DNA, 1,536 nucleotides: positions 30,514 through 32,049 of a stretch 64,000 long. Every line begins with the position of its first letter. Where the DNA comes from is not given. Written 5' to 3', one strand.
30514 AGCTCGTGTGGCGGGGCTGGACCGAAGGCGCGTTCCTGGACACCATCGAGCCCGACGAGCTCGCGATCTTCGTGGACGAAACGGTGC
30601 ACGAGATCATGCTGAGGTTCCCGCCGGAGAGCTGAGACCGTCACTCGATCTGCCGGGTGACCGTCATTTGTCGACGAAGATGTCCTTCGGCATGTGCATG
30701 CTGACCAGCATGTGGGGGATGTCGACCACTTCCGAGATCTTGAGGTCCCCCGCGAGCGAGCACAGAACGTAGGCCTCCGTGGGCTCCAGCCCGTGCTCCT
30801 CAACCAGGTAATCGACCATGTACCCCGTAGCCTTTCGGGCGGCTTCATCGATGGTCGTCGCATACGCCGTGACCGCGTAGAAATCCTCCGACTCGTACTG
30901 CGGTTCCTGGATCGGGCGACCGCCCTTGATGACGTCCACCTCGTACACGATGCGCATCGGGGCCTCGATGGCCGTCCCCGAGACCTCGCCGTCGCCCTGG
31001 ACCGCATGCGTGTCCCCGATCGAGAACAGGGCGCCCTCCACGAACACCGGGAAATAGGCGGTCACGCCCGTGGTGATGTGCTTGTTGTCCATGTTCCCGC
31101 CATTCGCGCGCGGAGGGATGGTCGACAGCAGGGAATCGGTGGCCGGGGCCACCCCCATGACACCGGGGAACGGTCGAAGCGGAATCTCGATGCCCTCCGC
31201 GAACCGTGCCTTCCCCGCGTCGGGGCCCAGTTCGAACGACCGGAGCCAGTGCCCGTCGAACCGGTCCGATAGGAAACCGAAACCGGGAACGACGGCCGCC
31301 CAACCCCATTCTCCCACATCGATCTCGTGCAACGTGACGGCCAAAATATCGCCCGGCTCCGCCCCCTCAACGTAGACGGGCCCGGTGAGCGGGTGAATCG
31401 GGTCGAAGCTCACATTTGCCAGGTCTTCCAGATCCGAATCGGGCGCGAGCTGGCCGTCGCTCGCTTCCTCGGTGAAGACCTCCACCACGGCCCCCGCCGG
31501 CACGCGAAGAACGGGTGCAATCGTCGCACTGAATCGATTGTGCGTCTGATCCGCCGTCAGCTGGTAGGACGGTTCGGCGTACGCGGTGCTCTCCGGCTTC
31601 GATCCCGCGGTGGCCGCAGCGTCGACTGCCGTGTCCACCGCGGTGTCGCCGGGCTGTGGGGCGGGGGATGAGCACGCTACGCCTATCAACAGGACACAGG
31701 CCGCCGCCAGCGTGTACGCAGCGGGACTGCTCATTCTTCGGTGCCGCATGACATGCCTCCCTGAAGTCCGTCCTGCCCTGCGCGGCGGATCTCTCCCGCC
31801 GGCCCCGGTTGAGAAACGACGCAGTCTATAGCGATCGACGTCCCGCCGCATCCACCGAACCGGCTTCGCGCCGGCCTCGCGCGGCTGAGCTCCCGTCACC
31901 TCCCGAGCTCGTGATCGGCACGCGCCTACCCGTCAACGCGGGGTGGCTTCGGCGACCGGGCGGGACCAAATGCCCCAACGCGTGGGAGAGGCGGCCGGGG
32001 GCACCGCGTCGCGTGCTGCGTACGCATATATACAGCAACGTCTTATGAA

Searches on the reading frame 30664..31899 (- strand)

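Call 62: search_protein_families(library=pfam, proteins=[window:30664-31899:-], max_evalue=0.00001)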
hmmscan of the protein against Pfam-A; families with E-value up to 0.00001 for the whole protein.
window:30664-31899:- (411 aa): 1 family
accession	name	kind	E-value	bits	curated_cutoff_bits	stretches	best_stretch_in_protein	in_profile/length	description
PF03069.20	FmdA_AmdA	-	8.5e-62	209.6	27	2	259-408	202-371/373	Acetamidase/Formamidase family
